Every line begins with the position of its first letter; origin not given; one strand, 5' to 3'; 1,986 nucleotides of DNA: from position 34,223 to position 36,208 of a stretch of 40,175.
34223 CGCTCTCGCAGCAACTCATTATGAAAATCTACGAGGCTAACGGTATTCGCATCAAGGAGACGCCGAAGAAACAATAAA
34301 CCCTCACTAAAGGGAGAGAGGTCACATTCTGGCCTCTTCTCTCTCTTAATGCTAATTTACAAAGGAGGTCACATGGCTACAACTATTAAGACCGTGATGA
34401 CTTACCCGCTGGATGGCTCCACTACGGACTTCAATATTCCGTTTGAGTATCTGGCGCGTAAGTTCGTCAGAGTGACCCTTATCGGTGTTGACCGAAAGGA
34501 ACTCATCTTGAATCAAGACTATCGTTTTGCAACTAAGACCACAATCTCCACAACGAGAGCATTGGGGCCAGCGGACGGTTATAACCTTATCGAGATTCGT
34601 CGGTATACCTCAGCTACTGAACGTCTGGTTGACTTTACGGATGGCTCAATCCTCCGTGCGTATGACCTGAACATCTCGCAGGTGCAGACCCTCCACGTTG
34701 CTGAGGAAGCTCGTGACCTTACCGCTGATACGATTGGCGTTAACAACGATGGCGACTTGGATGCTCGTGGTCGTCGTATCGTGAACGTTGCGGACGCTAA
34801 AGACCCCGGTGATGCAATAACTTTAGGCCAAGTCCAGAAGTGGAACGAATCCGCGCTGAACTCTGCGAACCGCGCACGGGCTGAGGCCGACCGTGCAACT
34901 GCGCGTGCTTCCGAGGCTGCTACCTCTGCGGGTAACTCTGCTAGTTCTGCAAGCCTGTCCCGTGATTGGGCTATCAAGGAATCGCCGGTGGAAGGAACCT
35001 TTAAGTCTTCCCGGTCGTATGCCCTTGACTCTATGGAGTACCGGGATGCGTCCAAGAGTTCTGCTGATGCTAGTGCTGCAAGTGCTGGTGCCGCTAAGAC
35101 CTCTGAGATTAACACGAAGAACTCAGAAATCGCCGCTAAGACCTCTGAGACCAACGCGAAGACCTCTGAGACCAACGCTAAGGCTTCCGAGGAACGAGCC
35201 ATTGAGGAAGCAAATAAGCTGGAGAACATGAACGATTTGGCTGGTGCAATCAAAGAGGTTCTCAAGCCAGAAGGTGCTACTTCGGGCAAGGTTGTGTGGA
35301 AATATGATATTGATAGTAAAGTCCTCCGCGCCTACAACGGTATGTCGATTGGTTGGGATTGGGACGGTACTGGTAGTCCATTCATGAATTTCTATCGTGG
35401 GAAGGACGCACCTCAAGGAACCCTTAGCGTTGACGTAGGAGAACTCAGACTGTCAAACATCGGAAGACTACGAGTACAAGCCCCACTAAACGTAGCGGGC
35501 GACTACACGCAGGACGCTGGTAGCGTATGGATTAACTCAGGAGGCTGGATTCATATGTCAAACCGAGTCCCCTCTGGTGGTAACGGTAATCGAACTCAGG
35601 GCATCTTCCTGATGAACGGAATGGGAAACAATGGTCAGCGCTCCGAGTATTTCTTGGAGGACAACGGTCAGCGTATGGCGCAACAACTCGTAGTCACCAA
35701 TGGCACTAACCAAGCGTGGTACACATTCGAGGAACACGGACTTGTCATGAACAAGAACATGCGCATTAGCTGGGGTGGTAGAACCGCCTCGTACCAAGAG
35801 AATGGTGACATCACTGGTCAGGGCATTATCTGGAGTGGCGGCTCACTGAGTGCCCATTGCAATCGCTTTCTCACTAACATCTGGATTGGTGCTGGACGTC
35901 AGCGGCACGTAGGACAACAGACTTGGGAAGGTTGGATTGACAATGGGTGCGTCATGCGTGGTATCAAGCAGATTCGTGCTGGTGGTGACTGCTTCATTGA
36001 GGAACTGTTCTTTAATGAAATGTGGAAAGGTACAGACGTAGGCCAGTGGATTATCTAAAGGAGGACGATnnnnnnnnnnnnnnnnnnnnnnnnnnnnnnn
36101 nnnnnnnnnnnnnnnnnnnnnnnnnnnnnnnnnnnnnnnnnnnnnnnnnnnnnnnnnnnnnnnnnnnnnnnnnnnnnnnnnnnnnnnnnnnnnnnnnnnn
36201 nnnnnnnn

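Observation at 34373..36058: Tail fiber with conserved N-terminal anchor but unrecognised C-terminal receptor-binding half, plus in-frame heptad tandem repeat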

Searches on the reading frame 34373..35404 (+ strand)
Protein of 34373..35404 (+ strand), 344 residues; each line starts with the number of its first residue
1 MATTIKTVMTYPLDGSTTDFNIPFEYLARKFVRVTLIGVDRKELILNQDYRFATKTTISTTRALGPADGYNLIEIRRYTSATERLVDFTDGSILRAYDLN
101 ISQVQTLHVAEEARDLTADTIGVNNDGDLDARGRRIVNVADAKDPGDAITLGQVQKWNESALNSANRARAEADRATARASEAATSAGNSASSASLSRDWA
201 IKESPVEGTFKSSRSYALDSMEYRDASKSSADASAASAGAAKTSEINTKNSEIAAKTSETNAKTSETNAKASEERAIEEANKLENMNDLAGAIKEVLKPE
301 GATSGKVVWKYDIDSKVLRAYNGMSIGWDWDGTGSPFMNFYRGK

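Call 44: find_related_loci(query=window:34373-35404:+, collection=viral_contigs, flank=2500)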
Query window:34373-35404:+ (344 aa) in viral_contigs; peptide patterns used: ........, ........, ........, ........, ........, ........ (x = any residue, [..] = any of these).
37 stretches matched a pattern; 29 encode a relative of the query (tblastn E <= 1e-3); 29 distinct loci.
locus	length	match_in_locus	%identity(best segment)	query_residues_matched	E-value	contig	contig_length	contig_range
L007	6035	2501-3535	96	1-344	0e+0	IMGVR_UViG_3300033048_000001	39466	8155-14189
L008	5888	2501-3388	78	1-296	4e-142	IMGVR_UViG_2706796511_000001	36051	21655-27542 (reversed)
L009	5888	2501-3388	76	1-296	6e-134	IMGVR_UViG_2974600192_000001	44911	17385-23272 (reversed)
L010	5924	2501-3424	74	1-304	8e-133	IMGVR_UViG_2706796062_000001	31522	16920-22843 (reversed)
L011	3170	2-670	94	123-344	8e-111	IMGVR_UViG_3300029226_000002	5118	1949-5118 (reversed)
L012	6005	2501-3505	58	1-343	5e-101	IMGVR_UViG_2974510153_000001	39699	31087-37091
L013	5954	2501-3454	57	1-324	6e-95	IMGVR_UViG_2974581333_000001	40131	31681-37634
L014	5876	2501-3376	56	1-309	2e-93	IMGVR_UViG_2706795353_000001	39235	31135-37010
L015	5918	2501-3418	50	1-327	4e-90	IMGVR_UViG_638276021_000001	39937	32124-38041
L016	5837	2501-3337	54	1-296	5e-89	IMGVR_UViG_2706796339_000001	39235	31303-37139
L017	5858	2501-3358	53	1-296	8e-87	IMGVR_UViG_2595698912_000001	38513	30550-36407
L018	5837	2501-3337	52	1-296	3e-86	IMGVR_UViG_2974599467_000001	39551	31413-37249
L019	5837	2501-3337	52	1-296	8e-86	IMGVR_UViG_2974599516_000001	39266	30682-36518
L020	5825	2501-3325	54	1-281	7e-86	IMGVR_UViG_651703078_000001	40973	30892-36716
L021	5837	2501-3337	53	1-296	2e-85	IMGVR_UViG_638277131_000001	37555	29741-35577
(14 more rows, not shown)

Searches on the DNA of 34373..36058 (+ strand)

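Call 3: search_dna_similar(query=window:34373-36058:+, collection=phages, mode=near, max_rows=30)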
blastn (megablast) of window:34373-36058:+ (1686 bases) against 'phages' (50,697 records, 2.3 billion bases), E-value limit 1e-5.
Records with a match: 115; places in all: 118; records where one place covers at least 80% of the query: 0.
Best place of each record, by identity: 95-99% 41; 90-95% 19; 80-90% 37; 60-80% 18.
By first word of the organism name: Klebsiella 40; Escherichia 9; Yersinia 9; Serratia 8; Salmonella 8; Enterobacter 7; Shigella 6; Citrobacter 6; Erwinia 6; Pantoea 4; and 6 more.
By host as written in the record: Klebsiella pneumoniae 25; - 9; Escherichia coli 6; Shigella sp. 5; Enterobacter cloacae 5; Yersinia enterocolitica 5; Erwinia pyrifoliae 5; Serratia marcescens 4; and 33 more.
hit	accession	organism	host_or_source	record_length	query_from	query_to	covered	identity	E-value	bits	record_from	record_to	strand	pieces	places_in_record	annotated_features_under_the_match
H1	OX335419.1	Klebsiella phage mtp14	Sewage and Seine river water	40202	1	1031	61%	96.7%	0e+0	1716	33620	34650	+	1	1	record has no annotation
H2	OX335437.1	Klebsiella phage mtp8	Sewage and Seine river water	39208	1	1033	61%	96.4%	0e+0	1703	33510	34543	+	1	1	record has no annotation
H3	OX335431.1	Klebsiella phage mtp1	Sewage and Seine river water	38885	1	1031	61%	96.6%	0e+0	1711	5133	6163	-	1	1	record has no annotation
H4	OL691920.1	Klebsiella phage vB8388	Klebsiella pneumoniae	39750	1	1033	61%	95.7%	0e+0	1664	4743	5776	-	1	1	hypothetical protein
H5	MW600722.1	Klebsiella phage KPP-5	Klebsiella pneumoniae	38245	1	1033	61%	95.5%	0e+0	1648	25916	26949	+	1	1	tail fiber protein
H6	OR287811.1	Klebsiella phage VSG32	Klebsiella pneumoniae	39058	1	1033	61%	95.3%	0e+0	1637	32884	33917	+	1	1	tail fiber protein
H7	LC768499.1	Klebsiella phage phiKp_31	Klebsiella pneumoniae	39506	1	1033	61%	95.2%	0e+0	1631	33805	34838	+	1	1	hypothetical protein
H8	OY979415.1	Klebsiella phage vB_Kpn_K19PH14C4P1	-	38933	1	1033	61%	94.9%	0e+0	1615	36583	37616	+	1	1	tail fiber protein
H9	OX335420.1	Klebsiella phage mtp15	Sewage and Seine river water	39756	1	1033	61%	94.5%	0e+0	1592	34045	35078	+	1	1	record has no annotation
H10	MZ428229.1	Klebsiella phage vB_KpnP-VAC1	Klebsiella pneumoniae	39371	1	1032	61%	94.6%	0e+0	1596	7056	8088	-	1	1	tail fiber protein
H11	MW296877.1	Klebsiella phage Kpn-11mx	Klebsiella pneumoniae Nox11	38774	1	997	59%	97.1%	0e+0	1681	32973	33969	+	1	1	tail fiber protein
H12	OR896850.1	Klebsiella phage ViciousJeremy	Klebsiella pneumoniae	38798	1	997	59%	97.0%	0e+0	1676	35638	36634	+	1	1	tail fiber protein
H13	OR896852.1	Klebsiella phage Bumbleweed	Klebsiella pneumoniae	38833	1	1033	61%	93.5%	0e+0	1535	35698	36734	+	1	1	tail fiber protein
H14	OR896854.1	Klebsiella phage Keithsmous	Klebsiella pneumoniae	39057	1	997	59%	96.8%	0e+0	1664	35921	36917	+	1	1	tail fiber protein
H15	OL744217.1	Pantoea phage vB_PdeP_F5M1C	Pantoea deleyi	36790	1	996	59%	96.9%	0e+0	1668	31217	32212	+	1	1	non-contractile tail fiber protein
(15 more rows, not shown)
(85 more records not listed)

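Call 15: get_annotated_region(hit=H1, flank=2500)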
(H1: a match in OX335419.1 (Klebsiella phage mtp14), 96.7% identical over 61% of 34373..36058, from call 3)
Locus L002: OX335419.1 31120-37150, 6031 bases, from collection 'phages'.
description: Klebsiella phage mtp14 genome assembly, chromosome: 1.
organism: Klebsiella phage mtp14 (NCBI taxid 2972799)
taxonomy: Viruses; Duplodnaviria; Heunggongvirae; Uroviricota; Caudoviricetes; Autographiviridae; Studiervirinae; Teetrevirus
host: -; source: Sewage and Seine river water; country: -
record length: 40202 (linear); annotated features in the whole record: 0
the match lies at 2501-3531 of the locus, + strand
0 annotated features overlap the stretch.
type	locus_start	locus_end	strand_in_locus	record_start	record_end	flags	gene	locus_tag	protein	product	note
